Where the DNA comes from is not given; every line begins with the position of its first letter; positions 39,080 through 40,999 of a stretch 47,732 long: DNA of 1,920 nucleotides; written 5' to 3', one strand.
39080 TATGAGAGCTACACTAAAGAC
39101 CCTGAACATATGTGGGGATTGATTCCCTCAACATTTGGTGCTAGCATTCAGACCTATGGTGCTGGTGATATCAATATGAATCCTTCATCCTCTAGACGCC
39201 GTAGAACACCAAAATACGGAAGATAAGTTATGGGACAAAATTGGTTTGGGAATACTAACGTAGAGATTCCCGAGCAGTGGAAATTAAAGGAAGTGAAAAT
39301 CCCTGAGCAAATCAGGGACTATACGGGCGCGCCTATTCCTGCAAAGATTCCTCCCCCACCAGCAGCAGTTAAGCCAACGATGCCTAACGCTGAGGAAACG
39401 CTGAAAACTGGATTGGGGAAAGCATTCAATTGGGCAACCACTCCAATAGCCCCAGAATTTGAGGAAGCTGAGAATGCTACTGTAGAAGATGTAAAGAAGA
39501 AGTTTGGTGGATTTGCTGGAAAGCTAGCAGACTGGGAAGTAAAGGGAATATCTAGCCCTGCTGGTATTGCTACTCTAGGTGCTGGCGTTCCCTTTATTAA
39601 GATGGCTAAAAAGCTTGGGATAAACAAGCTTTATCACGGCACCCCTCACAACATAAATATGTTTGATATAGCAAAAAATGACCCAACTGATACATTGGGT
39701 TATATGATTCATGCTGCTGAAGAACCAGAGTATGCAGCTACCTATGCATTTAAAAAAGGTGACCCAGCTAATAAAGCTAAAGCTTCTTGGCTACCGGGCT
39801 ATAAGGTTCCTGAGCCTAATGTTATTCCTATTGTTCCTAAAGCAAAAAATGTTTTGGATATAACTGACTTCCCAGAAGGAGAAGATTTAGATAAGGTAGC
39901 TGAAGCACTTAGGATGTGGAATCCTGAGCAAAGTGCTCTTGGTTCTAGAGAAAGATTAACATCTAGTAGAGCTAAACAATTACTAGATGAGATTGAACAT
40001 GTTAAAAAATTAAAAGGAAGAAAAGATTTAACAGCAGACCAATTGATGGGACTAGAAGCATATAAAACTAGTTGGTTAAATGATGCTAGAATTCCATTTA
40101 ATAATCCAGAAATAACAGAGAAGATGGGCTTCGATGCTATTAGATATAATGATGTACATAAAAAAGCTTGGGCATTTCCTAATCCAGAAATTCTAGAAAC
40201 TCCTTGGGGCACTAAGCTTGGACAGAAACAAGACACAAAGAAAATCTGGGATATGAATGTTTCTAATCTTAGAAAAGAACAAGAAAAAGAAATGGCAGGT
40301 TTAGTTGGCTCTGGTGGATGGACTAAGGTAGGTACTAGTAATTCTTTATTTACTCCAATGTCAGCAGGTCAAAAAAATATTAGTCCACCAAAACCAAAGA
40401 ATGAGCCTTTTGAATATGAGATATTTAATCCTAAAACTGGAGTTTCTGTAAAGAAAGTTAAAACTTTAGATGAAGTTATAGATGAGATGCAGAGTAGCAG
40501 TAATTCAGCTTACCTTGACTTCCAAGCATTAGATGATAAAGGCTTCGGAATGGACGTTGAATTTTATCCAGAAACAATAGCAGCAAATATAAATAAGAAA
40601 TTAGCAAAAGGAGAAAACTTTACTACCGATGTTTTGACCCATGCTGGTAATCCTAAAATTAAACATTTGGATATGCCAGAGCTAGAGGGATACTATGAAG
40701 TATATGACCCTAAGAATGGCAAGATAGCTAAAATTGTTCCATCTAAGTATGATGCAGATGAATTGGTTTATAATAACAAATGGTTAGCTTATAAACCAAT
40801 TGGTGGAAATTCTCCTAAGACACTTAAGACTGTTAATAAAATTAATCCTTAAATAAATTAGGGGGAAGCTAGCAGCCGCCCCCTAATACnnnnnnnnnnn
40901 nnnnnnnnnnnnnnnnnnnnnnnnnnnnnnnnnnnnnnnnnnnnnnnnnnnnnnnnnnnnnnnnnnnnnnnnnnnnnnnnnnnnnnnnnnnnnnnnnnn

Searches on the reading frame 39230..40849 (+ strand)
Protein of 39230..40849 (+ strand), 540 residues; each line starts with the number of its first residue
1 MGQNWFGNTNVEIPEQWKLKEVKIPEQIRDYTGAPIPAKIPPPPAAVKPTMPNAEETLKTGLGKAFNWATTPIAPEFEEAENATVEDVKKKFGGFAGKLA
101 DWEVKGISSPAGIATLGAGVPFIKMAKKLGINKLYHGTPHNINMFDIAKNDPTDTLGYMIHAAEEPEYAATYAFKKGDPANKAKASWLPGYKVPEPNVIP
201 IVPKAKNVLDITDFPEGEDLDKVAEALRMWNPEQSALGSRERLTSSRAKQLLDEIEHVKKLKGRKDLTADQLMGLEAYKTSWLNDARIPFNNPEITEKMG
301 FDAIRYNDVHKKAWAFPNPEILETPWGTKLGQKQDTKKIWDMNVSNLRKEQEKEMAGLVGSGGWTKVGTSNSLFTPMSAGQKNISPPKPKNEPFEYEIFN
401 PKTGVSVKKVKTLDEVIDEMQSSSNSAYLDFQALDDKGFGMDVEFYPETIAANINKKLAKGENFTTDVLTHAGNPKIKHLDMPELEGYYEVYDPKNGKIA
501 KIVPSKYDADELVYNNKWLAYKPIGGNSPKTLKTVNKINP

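Call 20: search_protein_families(library=pfam, proteins=[window:39230-40849:+], max_evalue=0.01)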
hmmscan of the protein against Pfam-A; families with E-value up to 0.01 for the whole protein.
window:39230-40849:+ (540 aa): 0 families

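Call 38: search_protein_families(library=phrogs, proteins=[window:39230-40849:+], max_evalue=0.001)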
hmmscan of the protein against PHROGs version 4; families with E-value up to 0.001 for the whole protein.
window:39230-40849:+ (540 aa): 0 families

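Call 76: find_related_loci(query=window:39230-40849:+, collection=viral_contigs, flank=6000)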
Query window:39230-40849:+ (540 aa) in viral_contigs; peptide patterns used: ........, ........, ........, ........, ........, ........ (x = any residue, [..] = any of these).
No stretch of DNA in the collection matches any of the patterns.
